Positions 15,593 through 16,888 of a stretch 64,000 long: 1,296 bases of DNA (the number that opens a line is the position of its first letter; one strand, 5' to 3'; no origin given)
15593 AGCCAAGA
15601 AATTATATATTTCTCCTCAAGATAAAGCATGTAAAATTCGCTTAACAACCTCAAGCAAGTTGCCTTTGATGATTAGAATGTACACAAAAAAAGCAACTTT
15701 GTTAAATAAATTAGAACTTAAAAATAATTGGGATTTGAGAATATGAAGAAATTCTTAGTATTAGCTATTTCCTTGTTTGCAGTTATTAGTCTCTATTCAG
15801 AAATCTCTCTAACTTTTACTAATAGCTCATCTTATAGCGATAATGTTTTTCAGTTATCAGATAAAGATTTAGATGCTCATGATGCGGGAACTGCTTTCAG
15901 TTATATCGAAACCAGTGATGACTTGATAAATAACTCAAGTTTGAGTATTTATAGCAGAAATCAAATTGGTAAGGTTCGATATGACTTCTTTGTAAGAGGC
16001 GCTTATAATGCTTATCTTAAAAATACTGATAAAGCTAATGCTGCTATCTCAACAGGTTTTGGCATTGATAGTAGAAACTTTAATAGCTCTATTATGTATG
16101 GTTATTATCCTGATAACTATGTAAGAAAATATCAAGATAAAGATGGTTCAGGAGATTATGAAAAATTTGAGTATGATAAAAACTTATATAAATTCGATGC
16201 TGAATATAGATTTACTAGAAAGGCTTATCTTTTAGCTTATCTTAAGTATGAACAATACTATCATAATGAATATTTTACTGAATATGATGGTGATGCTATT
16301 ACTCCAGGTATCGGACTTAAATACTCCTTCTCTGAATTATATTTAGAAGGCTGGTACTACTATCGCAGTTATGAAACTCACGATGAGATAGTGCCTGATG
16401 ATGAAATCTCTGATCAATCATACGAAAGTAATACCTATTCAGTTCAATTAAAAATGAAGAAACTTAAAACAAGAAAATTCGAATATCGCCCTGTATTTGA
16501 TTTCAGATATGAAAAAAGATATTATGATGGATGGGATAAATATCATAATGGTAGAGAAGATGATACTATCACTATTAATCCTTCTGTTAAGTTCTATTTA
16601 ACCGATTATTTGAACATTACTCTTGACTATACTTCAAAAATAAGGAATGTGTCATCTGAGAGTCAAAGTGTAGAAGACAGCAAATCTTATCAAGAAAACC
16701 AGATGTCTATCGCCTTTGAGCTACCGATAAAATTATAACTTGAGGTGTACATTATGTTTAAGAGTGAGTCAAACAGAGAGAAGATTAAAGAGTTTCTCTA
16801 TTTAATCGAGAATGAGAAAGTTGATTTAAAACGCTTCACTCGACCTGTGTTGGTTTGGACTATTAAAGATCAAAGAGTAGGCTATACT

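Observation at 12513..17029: Poly-gamma-glutamate locus with a non-canonical third component and a predicted outer-membrane export module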

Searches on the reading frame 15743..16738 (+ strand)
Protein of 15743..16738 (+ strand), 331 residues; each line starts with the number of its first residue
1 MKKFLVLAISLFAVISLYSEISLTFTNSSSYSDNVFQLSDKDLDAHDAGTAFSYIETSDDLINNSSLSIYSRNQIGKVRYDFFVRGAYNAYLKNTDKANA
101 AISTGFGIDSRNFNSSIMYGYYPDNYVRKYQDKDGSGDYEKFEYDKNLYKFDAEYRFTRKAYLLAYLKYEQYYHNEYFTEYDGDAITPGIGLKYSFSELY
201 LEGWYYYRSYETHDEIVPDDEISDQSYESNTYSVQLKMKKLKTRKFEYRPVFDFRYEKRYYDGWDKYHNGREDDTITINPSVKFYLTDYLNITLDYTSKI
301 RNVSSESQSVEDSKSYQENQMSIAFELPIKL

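Call 3: search_protein_families(library=pfam, proteins=[window:15743-16738:+], max_evalue=1)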
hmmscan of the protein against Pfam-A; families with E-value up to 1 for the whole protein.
window:15743-16738:+ (331 aa): 0 families

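Call 4: search_protein_families(library=ncbifam, proteins=[window:15743-16738:+], max_evalue=1)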
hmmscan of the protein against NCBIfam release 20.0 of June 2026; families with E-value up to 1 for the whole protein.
window:15743-16738:+ (331 aa): 0 families

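Call 9: find_homologous_proteins(query=window:15743-16738:+, max_evalue=0.001)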
Query window:15743-16738:+ (331 aa): 61 proteins with E <= 0.001 among 892 candidates.
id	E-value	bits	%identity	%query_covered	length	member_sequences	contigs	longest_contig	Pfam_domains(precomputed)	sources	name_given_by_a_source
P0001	2.6e-213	725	100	100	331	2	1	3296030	-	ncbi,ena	-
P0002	4.4e-189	646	87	100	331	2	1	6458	-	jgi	jgi:hypothetical protein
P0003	3.6e-182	623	82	100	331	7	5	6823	-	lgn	-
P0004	1.3e-180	618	82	100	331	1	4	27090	-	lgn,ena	-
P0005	2.4e-180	617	83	100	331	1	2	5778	-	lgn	-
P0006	9.3e-179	612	80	100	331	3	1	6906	-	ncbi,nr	ncbi:hypothetical protein JEZ13_07335 [bacterium]|nr:hypothetical protein [bacterium]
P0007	3.6e-175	600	80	100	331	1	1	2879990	-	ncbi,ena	-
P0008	2.3e-172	591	79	100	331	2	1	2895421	-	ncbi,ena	-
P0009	6.4e-172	589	79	100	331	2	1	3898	-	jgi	-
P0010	1.4e-171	588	81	95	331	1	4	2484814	-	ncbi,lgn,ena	-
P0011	1.5e-149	516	67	100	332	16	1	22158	-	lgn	-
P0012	8.1e-126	438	61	100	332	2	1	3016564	-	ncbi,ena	-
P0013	5.2e-124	432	58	100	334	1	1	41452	-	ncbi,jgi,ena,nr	ncbi:MAG: hypothetical protein B6226_00390 [Candidatus Cloacimonetes bacterium 4572_65]|nr:MAG: hypo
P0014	1.2e-90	322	50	100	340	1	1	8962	-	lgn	-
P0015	6.8e-70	254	44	92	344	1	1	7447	PF10082.16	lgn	-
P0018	7.6e-64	234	40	100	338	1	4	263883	-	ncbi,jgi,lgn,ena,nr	ncbi:MAG TPA: hypothetical protein PLE74_02650 [Candidatus Cloacimonadota bacterium]|nr:hypothetical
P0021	3.0e-59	219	41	93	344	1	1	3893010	-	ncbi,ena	-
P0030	6.6e-52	195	37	96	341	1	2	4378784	-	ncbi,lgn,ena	-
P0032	2.4e-50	190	39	100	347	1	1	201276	-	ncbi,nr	ncbi:MAG: hypothetical protein CSB55_02670 [Candidatus Cloacimonadota bacterium]|nr:MAG: hypothetica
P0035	9.0e-48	181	35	96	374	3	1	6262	PF13505.13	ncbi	-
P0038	2.0e-46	177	34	95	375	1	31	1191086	-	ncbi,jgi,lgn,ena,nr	ncbi:MAG TPA: hypothetical protein DCQ12_04840 [Candidatus Cloacimonas sp.]|jgi:hypothetical protein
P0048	3.7e-44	169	33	96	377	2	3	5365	PF13505.13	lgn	-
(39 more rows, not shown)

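Call 14: find_encoding_contigs(protein=P0032, flank=8000, max_places=2)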
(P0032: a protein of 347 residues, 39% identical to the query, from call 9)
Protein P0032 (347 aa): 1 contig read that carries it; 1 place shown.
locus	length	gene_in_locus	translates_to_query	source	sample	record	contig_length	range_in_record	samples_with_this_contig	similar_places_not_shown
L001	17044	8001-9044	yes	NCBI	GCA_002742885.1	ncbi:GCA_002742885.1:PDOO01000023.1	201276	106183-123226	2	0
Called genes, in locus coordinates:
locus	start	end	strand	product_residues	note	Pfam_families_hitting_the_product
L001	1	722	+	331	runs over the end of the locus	-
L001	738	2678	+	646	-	PF07584:BatA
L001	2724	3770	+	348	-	PF05496:RuvB_N, PF05673:DUF815 (faint), PF01078:Mg_chelatase (faint), PF00004:AAA, PF07728:AAA_5 (faint), PF17864:AAA_lid_4, PF05491:WHD_RuvB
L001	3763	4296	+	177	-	PF05683:Fumerase_C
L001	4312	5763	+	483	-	PF00390:malic, PF03949:Malic_M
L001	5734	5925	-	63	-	-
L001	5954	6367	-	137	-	PF13279:4HBT_2, PF03061:4HBT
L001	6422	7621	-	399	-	PF00871:Acetate_kinase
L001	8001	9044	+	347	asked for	-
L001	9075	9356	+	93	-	-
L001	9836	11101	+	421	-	PF13393:tRNA-synt_His, PF00587:tRNA-synt_2b, PF03129:HGTP_anticodon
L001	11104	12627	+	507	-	PF00587:tRNA-synt_2b, PF03129:HGTP_anticodon (weak), PF09180:ProRS-C_1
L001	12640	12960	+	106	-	PF13275:S4_2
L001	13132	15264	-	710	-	PF28492:Beta_helix_4 (faint), PF05048:NosD (weak), PF13620:CarboxypepD_reg, PF13715:CarbopepD_reg_2 (weak), PF13585:CHU_C (weak), PF13860:FlgD_ig, PF18962:Por_Secre_tail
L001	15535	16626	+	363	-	PF00953:Glycos_transf_4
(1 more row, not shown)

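Call 15: find_encoding_contigs(protein=P0038, flank=8000, max_places=2)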
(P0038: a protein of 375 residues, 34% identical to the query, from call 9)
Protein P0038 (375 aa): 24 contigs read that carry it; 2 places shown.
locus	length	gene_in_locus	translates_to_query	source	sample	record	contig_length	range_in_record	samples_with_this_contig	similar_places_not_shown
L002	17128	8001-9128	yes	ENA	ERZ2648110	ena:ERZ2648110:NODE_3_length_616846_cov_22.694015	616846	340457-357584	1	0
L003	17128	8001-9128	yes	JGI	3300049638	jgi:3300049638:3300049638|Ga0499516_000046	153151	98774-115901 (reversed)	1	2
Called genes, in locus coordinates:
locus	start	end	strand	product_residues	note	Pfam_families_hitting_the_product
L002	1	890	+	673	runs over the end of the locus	PF04371:PAD_porph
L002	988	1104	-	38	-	-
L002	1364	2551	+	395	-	PF00005:ABC_tran, PF13304:AAA_21 (faint), PF08402:TOBE_2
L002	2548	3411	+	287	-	PF00528:BPD_transp_1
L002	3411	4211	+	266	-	PF00528:BPD_transp_1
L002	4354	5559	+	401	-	PF08245:Mur_ligase_M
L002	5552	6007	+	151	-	PF14102:Caps_synth_CapC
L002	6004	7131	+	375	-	-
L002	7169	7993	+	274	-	-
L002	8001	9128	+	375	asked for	-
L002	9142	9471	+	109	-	-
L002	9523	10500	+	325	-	PF01210:NAD_Gly3P_dh_N, PF07479:NAD_Gly3P_dh_C, PF20618:GPD_NAD_C_bact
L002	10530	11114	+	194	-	PF00881:Nitroreductase, PF14512:TM1586_NiRdase (faint)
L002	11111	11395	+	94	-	-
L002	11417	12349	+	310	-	PF00892:EamA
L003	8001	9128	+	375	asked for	-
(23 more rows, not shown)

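Call 16: find_encoding_contigs(protein=P0021, flank=8000, max_places=2)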
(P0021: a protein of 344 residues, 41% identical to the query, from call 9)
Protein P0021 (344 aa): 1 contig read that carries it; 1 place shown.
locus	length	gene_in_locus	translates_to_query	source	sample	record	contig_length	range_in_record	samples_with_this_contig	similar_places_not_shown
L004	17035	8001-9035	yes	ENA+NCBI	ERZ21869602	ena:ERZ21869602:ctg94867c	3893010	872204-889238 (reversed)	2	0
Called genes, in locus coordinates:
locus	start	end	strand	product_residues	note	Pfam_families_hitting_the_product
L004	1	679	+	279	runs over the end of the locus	PF17827:PrmC_N, PF05175:MTS, PF06325:PrmA (weak), PF13847:Methyltransf_31, PF08241:Methyltransf_11 (weak), PF08242:Methyltransf_12 (weak), PF13649:Methyltransf_25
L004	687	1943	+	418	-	PF00275:EPSP_synthase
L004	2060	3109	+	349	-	PF03054:tRNA_Me_trans, PF20259:tRNA_Me_trans_M, PF20258:tRNA_Me_trans_C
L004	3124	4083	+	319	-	PF01073:3Beta_HSD, PF01370:Epimerase, PF02719:Polysacc_synt_2, PF04321:RmlD_sub_bind, PF07993:NAD_binding_4, PF13460:NAD_binding_10, PF16363:GDP_Man_Dehyd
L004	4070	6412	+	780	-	PF13567:DUF4131, PF03772:Competence, PF00753:Lactamase_B, PF12706:Lactamase_B_2 (weak), PF23023:Anti-Pycsar_Apyc1 (faint)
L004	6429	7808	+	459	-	PF01075:Glyco_transf_9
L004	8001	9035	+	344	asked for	-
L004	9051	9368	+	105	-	-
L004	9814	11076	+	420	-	PF13393:tRNA-synt_His, PF00587:tRNA-synt_2b, PF03129:HGTP_anticodon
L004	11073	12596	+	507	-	PF00587:tRNA-synt_2b, PF03129:HGTP_anticodon, PF09180:ProRS-C_1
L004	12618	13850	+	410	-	PF00994:MoCF_biosynth, PF18146:CinA_KH, PF02464:CinA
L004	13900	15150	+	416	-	PF02844:GARS_N, PF01071:GARS_A, PF02786:CPSase_L_D2 (weak), PF02222:ATP-grasp (faint), PF02843:GARS_C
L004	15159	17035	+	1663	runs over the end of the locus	PF08126:Propeptide_C25, PF01364:Peptidase_C25, PF13860:FlgD_ig (weak)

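Call 18: find_encoding_contigs(protein=P0030, flank=8000, max_places=2)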
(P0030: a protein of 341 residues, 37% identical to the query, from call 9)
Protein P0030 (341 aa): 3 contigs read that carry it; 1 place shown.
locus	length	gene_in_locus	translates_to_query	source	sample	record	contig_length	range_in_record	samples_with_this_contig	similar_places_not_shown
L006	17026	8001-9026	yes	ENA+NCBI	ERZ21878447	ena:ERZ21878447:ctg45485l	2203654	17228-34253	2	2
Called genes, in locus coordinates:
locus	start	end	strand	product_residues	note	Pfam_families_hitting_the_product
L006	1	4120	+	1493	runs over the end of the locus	PF15902:Sortilin-Vps10 (faint), PF14870:PSII_BNR, PF00932:LTD, PF13585:CHU_C (faint), PF13290:CHB_HEX_C_1, PF13287:Fn3_assoc, PF13860:FlgD_ig, PF18962:Por_Secre_tail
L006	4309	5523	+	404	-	PF08245:Mur_ligase_M (weak)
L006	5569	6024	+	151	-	PF14102:Caps_synth_CapC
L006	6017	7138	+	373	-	-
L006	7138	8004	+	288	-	-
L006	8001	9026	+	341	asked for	-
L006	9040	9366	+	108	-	-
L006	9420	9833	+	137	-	-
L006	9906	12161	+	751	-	PF00403:HMA, PF00122:E1-E2_ATPase, PF00702:Hydrolase, PF08282:Hydrolase_3 (weak)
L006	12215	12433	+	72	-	PF00403:HMA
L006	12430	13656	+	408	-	PF17785:PUA_3, PF10672:Methyltrans_SAM, PF01728:FtsJ, PF03602:Cons_hypoth95, PF05175:MTS, PF09445:Methyltransf_15, PF13649:Methyltransf_25, PF13847:Methyltransf_31, +7 more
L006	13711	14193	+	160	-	PF03358:FMN_red (weak), PF12724:Flavodoxin_5 (faint)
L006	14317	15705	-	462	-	PF01406:tRNA-synt_1e, PF01921:tRNA-synt_1f (faint), PF23493:CysS_C (faint), PF00133:tRNA-synt_1 (weak), PF09334:tRNA-synt_1g (weak), PF09190:DALR_2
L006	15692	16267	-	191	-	PF03602:Cons_hypoth95, PF05175:MTS (weak)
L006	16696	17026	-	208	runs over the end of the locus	-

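Call 19: find_encoding_contigs(protein=P0018, flank=8000, max_places=2)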
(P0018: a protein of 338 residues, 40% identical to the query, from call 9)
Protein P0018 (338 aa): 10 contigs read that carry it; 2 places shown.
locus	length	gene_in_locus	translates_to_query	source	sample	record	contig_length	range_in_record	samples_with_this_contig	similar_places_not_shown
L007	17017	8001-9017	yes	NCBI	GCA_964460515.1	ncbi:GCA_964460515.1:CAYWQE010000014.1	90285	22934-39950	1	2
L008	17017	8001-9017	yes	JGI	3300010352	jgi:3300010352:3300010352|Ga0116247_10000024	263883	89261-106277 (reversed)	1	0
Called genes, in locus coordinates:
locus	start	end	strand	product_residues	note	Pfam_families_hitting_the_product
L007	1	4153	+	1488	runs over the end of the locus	PF02012:BNR (faint), PF14870:PSII_BNR (weak), PF00932:LTD, PF13290:CHB_HEX_C_1, PF13287:Fn3_assoc, PF18370:RGI_lyase (faint), PF13860:FlgD_ig, PF18962:Por_Secre_tail, +1 more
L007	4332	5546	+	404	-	PF08245:Mur_ligase_M (weak)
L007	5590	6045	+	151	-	PF14102:Caps_synth_CapC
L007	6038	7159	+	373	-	-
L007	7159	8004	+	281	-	-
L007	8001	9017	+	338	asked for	-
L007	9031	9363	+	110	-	-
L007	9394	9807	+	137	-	-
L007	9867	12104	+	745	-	PF00403:HMA, PF00122:E1-E2_ATPase, PF00702:Hydrolase, PF08282:Hydrolase_3 (weak)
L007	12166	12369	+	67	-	PF00403:HMA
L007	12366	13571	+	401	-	PF17785:PUA_3, PF10672:Methyltrans_SAM, PF01728:FtsJ, PF05175:MTS, PF02390:Methyltransf_4, PF03602:Cons_hypoth95, PF13847:Methyltransf_31, PF09445:Methyltransf_15, +5 more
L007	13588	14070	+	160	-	PF12682:Flavodoxin_4 (faint)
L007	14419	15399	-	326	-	-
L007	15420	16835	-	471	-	PF03062:MBOAT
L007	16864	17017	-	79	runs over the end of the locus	PF00550:PP-binding (weak)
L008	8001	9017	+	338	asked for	-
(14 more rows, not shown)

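Call 23: search_protein_families(library=pfam, alignment_id=A1, max_evalue=0.1)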
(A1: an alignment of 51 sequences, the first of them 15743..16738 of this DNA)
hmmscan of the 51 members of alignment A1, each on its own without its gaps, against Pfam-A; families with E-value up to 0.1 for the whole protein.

A. member 1, window:15743-16738:+ (331 aa): 0 families

B. families by the number of members that match (of 51 scanned): 11 families
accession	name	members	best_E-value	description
PF13505.12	OMP_b-brl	14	9.2e-07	Outer membrane protein beta-barrel domain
PF10082.15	BBP2_2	9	1.5e-05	Putative beta-barrel porin 2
PF03797.25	Autotransporter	4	0.004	Autotransporter beta-domain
PF16350.10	FAO_M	3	0.032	FAD dependent oxidoreductase central domain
PF10677.15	DUF2490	2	7.7e-05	Protein of unknown function (DUF2490)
PF11751.14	PorP_SprF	1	0.0032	Type IX secretion system membrane protein PorP/SprF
PF19089.6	DUF5777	1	0.0047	Membrane bound beta barrel domain (DUF5777)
PF05736.17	OprF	1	0.021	OprF membrane domain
PF13609.12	Porin_4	1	0.043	Gram-negative porin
PF02321.23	OEP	1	0.064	Outer membrane efflux protein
PF23664.1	Ig_Pom152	1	0.095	Nucleoporin pom152-like, immunoglobulin-like domain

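Call 27: search_solved_structures(query=A1, max_evalue=10)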
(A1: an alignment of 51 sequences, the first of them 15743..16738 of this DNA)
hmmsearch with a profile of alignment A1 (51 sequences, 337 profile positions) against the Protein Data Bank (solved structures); distinct sequences matched with E-value up to 10: 3.
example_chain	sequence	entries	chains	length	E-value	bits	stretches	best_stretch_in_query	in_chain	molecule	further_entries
7oya_L1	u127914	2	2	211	0.33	13.1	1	279-325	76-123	60S ribosomal protein L13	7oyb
2vq2_A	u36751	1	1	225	1.1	11.4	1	53-124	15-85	PUTATIVE FIMBRIAL BIOGENESIS AND TWITCHING MOTILITY PROTEIN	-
9ygm_LJ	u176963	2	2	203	2.1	10.5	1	286-326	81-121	60S ribosomal protein eL13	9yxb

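Call 33: predict_structure(alignment_id=A1)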
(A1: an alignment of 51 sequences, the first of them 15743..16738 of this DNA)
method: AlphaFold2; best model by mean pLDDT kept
length: 331 residues; sequences in the alignment: 51
mean_pLDDT: 90.0   pTM: 0.83
mean pLDDT of the five models: 90.0, 89.1, 88.9, 86.1, 86.0
residues with pLDDT >= 90: 213; 70-90: 101; 50-70: 17; < 50: 0
segments of 3 or more residues with pLDDT < 50: none
pLDDT, mean of each block of 10 residues (from residue 1): 84 75 95 92 88 85 96 91 96 92 96 96 84 71 91 97 98 81 94 97 98 68 75 98 96 97 79 96 95 97 88 91 95 80
secondary structure, 60 per line:
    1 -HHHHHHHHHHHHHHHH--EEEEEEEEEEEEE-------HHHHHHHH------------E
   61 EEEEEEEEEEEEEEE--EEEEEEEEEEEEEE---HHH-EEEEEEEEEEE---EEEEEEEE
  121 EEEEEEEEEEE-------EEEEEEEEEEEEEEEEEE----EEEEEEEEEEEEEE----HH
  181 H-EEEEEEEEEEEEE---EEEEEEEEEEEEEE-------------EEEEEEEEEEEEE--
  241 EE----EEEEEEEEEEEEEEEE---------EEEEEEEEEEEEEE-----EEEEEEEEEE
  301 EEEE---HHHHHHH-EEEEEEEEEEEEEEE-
elements in order: H2-17 E20-32 H40-47 E60-75 E78-91 E99-109 E113-131 E139-156 E161-174 E183-195 E199-212 E226-238 E247-262 E272-285 E291-304 H308-314 E316-330

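Call 37: fold_search(model_id=the predicted structure, library=pdb)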
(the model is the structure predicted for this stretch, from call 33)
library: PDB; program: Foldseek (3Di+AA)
matches with E <= 10: 915; with E <= 0.001: 251
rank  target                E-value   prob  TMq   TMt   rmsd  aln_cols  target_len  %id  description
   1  5mdq_A                4.0e-09  1.00  0.44  0.42  10.8       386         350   10  Crystal structure of outer membrane expressed Chitoporin VhChip from Vibrio harveyi (released 2017-12-20)
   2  4v3h_B                6.8e-09  1.00  0.51  0.54   6.9       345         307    9  Crystal structure of CymA from Klebsiella oxytoca (released 2015-06-03)
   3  8jto                  7.1e-09  1.00  0.48  0.47  10.7       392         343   10  Outer membrane porin of Burkholderia pseudomallei (BpsOmp38) in complex with ceftazidime (released 2024-06-26)
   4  8wv0_B                1.8e-08  1.00  0.47  0.47   9.8       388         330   10  Outer membrane porin of Burkholderia pseudomallei (BpsOmp38) (released 2024-10-30)
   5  5mdo_A                1.8e-08  1.00  0.44  0.43   9.2       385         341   11  Crystal structure of in vitro folded Chitoporin VhChip from Vibrio harveyi (crystal form I) (released 2017-12-20)
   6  8wv0_A                2.1e-08  1.00  0.45  0.45  10.5       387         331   10  Outer membrane porin of Burkholderia pseudomallei (BpsOmp38) (released 2024-10-30)
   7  2x9k                  2.6e-08  1.00  0.56  0.64   6.5       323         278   11  Structure of a E.coli porin (released 2011-01-26)
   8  4d51                  4.5e-08  1.00  0.55  0.58   6.4       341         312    9  Crystal structure of CymA from Klebsiella oxytoca (released 2015-06-03)
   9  7eqm_A                4.7e-08  1.00  0.44  0.44  10.7       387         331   10  Apo Truncated VhChiP (Delta 1-19) (released 2022-08-10)
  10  4d5d_A                5.0e-08  1.00  0.51  0.54   7.1       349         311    9  Crystal structure of CymA from Klebsiella oxytoca (released 2015-06-03)
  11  4d5b_A                5.2e-08  1.00  0.51  0.53   7.1       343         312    9  Crystal structure of CymA from Klebsiella oxytoca (released 2015-06-03)
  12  4v3h_A                7.5e-08  1.00  0.53  0.55   6.5       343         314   10  Crystal structure of CymA from Klebsiella oxytoca (released 2015-06-03)
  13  3aeh_A                7.9e-08  1.00  0.38  0.44  13.8       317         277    8  Integral membrane domain of autotransporter Hbp (released 2010-07-07)
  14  2f1c                  9.2e-08  1.00  0.49  0.61   6.4       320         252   10  Crystal structure of the monomeric porin OmpG (released 2006-06-27)
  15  2iwv_A                1.1e-07  1.00  0.59  0.69   5.2       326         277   11  Structure of the monomeric outer membrane porin OmpG in the open and closed conformation (released 2006-08-14)
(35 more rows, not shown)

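Call 40: search_protein_representatives(alignment_id=A1)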
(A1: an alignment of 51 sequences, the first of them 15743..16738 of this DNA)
Query: 51 sequences, 337 profile positions. Proteins with E-value up to 0.001 (for the whole library): 576; up to 1e-10: 348; up to 1e-30: 93. The best 150 are listed.
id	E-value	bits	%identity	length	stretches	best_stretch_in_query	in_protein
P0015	3.3e-124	430.7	-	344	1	1-337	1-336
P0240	1.4e-122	425.4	-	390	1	2-335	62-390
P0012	1.2e-120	419.0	-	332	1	1-337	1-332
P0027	1.0e-118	412.7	-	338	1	1-336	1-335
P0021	2.1e-114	398.5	-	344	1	1-337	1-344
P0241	5.8e-113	393.8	-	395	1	3-335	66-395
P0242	3.8e-111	387.8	-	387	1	2-335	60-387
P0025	1.1e-109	383.0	-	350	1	1-337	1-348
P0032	3.2e-100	351.9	-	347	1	6-337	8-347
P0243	9.0e-100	350.4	-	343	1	1-337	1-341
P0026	1.1e-98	346.8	-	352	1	3-337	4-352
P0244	1.9e-92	326.3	-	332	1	21-337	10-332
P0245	3.8e-91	322.0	-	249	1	88-335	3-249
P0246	4.2e-91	321.9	-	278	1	2-230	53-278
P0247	1.1e-90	320.5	-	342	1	1-337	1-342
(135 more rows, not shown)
